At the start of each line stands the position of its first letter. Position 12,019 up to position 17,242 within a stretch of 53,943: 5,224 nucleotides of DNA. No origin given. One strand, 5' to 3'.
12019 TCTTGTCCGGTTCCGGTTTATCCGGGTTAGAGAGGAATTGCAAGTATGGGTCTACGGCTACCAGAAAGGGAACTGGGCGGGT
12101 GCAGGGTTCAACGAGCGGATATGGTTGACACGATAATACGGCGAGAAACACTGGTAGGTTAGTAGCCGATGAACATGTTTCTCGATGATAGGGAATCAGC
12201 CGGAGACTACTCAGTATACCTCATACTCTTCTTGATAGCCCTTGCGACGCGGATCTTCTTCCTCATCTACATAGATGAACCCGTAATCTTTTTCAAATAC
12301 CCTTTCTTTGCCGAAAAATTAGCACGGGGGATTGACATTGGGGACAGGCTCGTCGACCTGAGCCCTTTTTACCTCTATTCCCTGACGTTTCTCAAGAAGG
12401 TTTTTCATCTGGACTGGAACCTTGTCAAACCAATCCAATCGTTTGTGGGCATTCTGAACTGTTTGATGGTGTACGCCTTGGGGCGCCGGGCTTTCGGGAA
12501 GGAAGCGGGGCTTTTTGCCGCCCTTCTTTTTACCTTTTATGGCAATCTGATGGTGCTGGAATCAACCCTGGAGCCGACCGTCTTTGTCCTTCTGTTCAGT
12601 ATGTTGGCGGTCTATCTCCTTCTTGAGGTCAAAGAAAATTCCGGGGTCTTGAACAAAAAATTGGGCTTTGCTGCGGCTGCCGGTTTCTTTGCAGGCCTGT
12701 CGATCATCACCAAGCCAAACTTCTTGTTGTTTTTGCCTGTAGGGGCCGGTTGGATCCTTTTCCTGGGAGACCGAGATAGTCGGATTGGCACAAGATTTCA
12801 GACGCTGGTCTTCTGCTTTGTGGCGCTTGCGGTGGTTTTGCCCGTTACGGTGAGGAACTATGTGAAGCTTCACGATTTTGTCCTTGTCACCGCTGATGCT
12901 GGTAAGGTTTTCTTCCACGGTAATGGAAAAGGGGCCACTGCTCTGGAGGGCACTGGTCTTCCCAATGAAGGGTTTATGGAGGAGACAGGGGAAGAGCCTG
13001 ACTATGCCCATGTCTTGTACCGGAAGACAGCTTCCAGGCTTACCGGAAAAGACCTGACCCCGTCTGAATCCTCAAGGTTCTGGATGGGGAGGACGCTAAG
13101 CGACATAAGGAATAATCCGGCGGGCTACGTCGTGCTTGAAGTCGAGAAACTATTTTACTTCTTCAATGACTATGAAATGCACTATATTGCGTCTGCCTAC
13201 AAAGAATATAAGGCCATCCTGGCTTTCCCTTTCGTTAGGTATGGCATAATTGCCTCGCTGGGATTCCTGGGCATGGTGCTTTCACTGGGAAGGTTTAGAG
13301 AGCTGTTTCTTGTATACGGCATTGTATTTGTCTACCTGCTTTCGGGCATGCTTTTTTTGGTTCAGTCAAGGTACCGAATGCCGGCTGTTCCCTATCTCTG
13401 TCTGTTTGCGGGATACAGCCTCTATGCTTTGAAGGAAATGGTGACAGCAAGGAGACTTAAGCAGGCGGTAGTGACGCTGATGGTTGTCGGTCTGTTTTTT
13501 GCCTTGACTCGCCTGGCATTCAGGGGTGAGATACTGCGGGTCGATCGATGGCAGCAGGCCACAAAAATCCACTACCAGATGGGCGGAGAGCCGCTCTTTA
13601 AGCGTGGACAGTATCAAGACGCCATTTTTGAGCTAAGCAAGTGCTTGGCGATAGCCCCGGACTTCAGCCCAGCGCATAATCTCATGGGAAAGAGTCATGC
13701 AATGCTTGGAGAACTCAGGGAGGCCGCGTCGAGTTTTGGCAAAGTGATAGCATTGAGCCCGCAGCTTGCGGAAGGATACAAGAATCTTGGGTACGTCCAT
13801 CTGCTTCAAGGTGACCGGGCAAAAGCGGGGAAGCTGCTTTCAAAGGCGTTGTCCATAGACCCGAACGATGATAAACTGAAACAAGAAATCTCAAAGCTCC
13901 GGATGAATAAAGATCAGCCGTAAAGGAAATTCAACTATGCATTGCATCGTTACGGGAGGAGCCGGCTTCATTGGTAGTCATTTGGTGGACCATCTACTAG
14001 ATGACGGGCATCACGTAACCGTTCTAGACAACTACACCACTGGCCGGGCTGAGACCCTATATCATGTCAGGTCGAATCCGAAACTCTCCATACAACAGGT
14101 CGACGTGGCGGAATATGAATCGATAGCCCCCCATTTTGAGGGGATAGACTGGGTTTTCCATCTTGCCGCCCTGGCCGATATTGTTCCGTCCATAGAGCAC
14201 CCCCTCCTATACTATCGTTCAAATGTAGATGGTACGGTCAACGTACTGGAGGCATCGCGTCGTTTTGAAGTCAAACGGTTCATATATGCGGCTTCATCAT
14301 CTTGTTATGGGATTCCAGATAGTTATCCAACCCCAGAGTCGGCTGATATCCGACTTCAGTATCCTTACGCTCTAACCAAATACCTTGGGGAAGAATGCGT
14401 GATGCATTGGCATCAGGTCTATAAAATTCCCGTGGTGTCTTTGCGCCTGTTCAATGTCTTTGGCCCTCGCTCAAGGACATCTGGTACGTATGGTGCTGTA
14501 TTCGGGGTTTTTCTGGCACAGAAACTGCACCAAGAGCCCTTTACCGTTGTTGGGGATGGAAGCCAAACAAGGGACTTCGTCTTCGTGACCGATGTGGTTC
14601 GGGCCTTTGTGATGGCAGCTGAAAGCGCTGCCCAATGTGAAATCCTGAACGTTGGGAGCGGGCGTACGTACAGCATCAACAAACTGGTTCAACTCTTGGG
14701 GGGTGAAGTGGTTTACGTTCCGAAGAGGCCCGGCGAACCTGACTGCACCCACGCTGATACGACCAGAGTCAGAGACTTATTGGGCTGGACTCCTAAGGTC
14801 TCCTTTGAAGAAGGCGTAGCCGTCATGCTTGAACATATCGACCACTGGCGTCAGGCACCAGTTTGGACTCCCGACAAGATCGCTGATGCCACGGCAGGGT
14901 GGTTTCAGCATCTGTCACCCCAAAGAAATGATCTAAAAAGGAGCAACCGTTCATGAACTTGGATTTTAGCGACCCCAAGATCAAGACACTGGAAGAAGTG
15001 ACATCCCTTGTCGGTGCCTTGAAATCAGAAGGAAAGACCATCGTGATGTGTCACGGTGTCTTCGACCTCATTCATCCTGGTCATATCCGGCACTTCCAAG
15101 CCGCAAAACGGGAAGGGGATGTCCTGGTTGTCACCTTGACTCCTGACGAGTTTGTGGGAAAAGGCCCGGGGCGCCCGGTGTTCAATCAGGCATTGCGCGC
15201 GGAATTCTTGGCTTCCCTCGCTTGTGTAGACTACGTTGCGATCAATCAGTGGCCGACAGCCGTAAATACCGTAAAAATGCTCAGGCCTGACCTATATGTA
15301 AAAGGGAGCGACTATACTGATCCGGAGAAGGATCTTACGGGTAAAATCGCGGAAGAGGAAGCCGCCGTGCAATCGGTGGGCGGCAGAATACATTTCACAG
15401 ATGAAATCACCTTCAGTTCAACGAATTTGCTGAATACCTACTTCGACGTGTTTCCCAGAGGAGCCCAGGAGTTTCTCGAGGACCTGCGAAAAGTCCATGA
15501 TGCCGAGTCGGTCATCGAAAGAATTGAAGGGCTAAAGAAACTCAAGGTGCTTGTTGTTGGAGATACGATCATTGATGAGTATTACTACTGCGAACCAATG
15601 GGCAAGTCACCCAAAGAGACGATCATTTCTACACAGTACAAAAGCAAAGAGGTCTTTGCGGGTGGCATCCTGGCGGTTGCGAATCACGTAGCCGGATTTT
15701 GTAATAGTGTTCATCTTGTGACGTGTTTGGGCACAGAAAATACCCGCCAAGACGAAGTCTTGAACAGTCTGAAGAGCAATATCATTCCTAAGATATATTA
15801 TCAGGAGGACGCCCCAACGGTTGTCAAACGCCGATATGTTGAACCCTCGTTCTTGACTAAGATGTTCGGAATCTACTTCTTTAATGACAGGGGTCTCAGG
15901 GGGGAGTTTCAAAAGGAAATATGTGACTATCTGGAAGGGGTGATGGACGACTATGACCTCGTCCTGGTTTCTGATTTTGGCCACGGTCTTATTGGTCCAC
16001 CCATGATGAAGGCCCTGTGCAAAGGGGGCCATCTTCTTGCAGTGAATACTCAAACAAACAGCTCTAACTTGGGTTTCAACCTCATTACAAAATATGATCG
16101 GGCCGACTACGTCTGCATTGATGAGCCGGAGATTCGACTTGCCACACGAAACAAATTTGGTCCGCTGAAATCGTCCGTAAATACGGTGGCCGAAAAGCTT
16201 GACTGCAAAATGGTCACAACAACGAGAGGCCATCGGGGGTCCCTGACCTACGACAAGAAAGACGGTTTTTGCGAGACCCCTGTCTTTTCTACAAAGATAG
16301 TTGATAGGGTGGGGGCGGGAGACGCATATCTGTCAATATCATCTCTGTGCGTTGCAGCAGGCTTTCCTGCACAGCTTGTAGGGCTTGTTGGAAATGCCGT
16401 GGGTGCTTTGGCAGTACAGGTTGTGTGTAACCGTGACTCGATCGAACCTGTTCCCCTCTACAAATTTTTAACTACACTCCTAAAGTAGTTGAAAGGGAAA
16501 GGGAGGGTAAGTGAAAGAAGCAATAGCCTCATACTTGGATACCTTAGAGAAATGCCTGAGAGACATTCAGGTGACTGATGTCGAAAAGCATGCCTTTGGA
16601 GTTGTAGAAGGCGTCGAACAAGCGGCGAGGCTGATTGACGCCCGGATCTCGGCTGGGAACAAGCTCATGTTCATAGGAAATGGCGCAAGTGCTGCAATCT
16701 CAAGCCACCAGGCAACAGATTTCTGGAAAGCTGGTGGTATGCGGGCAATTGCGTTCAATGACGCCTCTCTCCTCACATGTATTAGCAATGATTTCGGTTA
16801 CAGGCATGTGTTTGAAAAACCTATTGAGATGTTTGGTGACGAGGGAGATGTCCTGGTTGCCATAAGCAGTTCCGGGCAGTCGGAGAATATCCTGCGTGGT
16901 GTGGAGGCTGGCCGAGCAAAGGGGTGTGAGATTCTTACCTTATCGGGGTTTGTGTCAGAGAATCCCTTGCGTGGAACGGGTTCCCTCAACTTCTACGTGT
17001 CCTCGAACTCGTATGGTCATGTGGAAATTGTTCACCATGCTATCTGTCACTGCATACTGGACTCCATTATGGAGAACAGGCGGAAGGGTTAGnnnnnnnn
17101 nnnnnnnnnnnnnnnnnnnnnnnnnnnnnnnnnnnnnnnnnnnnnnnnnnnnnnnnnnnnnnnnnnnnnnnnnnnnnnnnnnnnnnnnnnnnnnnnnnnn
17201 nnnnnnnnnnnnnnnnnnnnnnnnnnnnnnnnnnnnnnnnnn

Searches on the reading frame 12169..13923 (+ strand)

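Call 16: search_protein_families(library=pfam, proteins=[window:12169-13923:+], max_evalue=0.0001)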
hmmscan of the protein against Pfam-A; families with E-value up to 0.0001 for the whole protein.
window:12169-13923:+ (584 aa): 9 families
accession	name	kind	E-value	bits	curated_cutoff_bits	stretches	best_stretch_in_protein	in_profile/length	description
PF07719.23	TPR_2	-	1.8e-16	59.3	27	1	534-567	1-34/34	Tetratricopeptide repeat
PF00515.34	TPR_1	-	7.1e-14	51.4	27.8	1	534-567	1-34/34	Tetratricopeptide repeat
PF13231.12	PMT_2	-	8e-13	49.3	26.1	1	65-227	3-158/160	Dolichyl-phosphate-mannose-protein mannosyltransferase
PF13414.12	TPR_11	-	2.6e-11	43.4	26.8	0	513-548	7-42/42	TPR repeat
PF14559.12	TPR_19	-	1.3e-09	38.7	25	0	513-571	4-62/68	Tetratricopeptide repeat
PF13181.12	TPR_8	-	5.1e-08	32.9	25.7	0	536-567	3-34/34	Tetratricopeptide repeat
PF13431.12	TPR_17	-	1.1e-06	28.9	24.4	0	524-549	3-28/34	Tetratricopeptide repeat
PF13428.12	TPR_14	-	1.6e-06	28.7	23.5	0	535-571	2-38/44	Tetratricopeptide repeat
PF13432.12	TPR_16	-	3.7e-05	24.5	32.7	0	506-567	3-64/65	Tetratricopeptide repeat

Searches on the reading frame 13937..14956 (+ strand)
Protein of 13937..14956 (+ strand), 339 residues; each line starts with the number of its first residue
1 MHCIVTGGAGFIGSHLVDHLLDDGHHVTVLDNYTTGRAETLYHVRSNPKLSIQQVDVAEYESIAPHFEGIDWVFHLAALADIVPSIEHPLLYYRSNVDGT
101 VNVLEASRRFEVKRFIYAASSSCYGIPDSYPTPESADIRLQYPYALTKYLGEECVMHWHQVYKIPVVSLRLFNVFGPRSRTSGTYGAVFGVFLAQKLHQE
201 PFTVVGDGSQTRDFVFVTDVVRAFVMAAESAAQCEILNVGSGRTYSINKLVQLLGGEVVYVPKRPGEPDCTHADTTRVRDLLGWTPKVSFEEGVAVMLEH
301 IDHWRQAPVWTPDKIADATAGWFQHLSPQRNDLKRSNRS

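Call 16: search_protein_families(library=pfam, proteins=[window:13937-14956:+], max_evalue=0.0001)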
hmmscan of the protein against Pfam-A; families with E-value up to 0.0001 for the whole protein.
window:13937-14956:+ (339 aa): 8 families
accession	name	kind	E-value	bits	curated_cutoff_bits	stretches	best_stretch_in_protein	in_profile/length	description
PF01370.27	Epimerase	-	9.7e-59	199.1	20.9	1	4-240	2-240/240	NAD dependent epimerase/dehydratase family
PF16363.11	GDP_Man_Dehyd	-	6.3e-58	197.2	27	1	4-297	1-332/332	GDP-mannose 4,6 dehydratase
PF01073.25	3Beta_HSD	-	7.5e-24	84.7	22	1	4-231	1-232/280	3-beta hydroxysteroid dehydrogenase/isomerase family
PF02719.21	Polysacc_synt_2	-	4e-15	56.2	20.2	1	4-118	2-126/293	Polysaccharide biosynthesis protein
PF07993.18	NAD_binding_4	-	1.4e-12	47.7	20.1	1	66-184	85-216/258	Male sterility protein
PF13460.12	NAD_binding_10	-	6.3e-12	46.2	27.2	1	7-129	1-108/184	NAD(P)H-binding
PF04321.23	RmlD_sub_bind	-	6.1e-07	29.2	27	1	1-177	1-154/287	RmlD substrate binding domain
PF05368.20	NmrA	-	2.1e-06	28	27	1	4-120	6-107/298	NmrA-like family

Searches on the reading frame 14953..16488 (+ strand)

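Call 16: search_protein_families(library=pfam, proteins=[window:14953-16488:+], max_evalue=0.0001)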
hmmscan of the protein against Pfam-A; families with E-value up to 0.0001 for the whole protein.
window:14953-16488:+ (511 aa): 2 families
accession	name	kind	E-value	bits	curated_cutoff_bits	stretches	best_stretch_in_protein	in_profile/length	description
PF00294.29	PfkB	-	5.9e-16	59.1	25.8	1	198-490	3-292/302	pfkB family carbohydrate kinase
PF01467.32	CTP_transf_like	-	4e-14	53.4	21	1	33-157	2-128/133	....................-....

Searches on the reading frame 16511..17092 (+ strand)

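Call 16: search_protein_families(library=pfam, proteins=[window:16511-17092:+], max_evalue=0.0001)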
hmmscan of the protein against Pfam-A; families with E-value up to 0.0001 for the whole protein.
window:16511-17092:+ (193 aa): 1 family
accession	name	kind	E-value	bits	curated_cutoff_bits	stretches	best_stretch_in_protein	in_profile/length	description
PF13580.11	SIS_2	-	8.7e-13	48.9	27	1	33-145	19-137/138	SIS domain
